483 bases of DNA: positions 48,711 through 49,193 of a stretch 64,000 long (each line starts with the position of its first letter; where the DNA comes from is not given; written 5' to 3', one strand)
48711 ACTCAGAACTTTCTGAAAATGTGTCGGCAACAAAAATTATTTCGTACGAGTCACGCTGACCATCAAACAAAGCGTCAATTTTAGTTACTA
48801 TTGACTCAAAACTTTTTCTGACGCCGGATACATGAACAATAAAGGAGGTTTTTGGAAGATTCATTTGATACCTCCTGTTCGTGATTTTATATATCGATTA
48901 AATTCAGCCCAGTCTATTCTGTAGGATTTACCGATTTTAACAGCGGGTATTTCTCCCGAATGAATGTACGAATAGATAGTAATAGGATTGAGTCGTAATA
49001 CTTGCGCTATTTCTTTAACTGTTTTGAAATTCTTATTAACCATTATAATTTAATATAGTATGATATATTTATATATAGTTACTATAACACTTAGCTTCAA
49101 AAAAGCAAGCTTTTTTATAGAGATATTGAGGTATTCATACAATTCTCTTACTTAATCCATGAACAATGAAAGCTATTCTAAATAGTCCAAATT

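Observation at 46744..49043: Conserved gene pair: small excisionase-type HTH protein translationally coupled to a giant two-domain GT2 (seen twice: 48861..49043 with 46744..48864, and 62116..62307 with 59670..62114)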

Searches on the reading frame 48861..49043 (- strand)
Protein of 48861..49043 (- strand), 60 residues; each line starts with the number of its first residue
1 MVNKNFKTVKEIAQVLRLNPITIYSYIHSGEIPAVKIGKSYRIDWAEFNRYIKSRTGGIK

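Call 6: search_protein_families(library=pfam, proteins=[window:48861-49043:-], max_evalue=0.01)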
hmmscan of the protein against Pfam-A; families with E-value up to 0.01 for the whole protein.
window:48861-49043:- (60 aa): 2 families
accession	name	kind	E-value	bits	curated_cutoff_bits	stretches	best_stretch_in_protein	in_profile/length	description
PF12728.13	HTH_17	-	3.3e-13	50.1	27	1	8-55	3-50/51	Helix-turn-helix domain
PF13551.12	HTH_29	-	0.00091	19.7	28.1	0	8-29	14-35/64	Winged helix-turn helix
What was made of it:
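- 48861..49043 (-): HTH1: a 60-aa stand-alone winged HTH (HTH_17 / excisionase-family DNA-binding domain), first cistron of operon A. PF12728 E 3e-13 (call 6).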

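Call 24: find_homologous_proteins(query=window:48861-49043:-, max_evalue=0.001)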
Query window:48861-49043:- (60 aa): 2 proteins with E <= 0.001 among 2 candidates.
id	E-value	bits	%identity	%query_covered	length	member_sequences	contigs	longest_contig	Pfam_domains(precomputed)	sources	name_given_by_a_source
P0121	2.7e-32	126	100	100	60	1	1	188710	PF12728.14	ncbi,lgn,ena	-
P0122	2.2e-24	101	80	100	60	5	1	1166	PF12728.14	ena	-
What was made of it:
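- Tried and rejected: The HTH1 homologue search returned only HTH1 itself plus one relative (call 24).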

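Call 25: find_encoding_contigs(protein=P0121, flank=3000, max_places=2)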
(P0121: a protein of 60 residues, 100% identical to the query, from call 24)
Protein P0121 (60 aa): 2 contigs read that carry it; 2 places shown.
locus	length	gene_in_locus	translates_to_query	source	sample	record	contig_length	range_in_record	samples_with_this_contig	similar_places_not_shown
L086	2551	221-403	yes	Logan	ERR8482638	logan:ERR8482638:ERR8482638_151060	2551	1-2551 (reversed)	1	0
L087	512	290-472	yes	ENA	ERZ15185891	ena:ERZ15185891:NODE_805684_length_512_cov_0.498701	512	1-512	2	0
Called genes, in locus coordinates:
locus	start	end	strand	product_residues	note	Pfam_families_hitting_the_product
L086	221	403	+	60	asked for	PF12728:HTH_17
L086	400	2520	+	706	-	PF00535:Glycos_transf_2, PF13641:Glyco_tranf_2_3, PF13632:Glyco_trans_2_3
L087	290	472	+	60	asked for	PF12728:HTH_17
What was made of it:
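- Tried and rejected: The exact HTH1 protein is on an NCBI contig of 188,710 bp that the look-up did not return (calls 24, 25).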

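Call 26: find_encoding_contigs(protein=P0122, flank=3000, max_places=3)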
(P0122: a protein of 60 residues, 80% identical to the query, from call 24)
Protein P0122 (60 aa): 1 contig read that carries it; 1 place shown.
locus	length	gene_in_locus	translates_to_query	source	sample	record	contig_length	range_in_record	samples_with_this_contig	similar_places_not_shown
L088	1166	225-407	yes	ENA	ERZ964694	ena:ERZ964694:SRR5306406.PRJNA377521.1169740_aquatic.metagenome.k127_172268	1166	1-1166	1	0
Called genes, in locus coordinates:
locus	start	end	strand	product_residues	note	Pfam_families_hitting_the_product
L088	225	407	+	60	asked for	PF12728:HTH_17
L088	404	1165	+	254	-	?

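Call 55: search_protein_families(library=ncbifam, proteins=[window:48861-49043:-], max_evalue=0.001)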
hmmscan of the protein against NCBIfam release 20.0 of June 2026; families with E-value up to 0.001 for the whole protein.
window:48861-49043:- (60 aa): 3 families
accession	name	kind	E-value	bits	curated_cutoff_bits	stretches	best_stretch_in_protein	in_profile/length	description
TIGR01764.1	excise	domain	1e-12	48.2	28.8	1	8-53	3-48/49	excisionase family DNA-binding protein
NF047737.1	antiphage_MADS1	equivalog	1.4e-07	31.6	80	1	8-47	5-44/49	methylation-associated defense system helix-turn-helix domain-containing protein MAD1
NF040990.2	MamR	equivalog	0.00081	19.7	100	1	8-44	45-81/91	magnetosome protein MamR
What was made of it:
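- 48861..49043 (-): TIGR01764 E 1e-12 (call 55).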

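Call 78: predict_structure(alignment_id=A5)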
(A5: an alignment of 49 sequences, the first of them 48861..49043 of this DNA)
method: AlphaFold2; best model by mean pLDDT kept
length: 60 residues; sequences in the alignment: 49
mean_pLDDT: 82.9   pTM: 0.61
mean pLDDT of the five models: 82.9, 82.6, 82.5, 82.1, 81.5
residues with pLDDT >= 90: 23; 70-90: 28; 50-70: 5; < 50: 4
segments of 3 or more residues with pLDDT < 50: 58-60
pLDDT, mean of each block of 10 residues (from residue 1): 75 90 91 88 88 66
secondary structure, 60 per line:
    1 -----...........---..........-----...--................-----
elements in order: E6-8 H9-16 H20-29 E35-37 E40-44 H45-55
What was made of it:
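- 48861..49043 (-): AF2 pLDDT 82.9 with beta-alpha-alpha-beta-beta-alpha topology (call 78).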
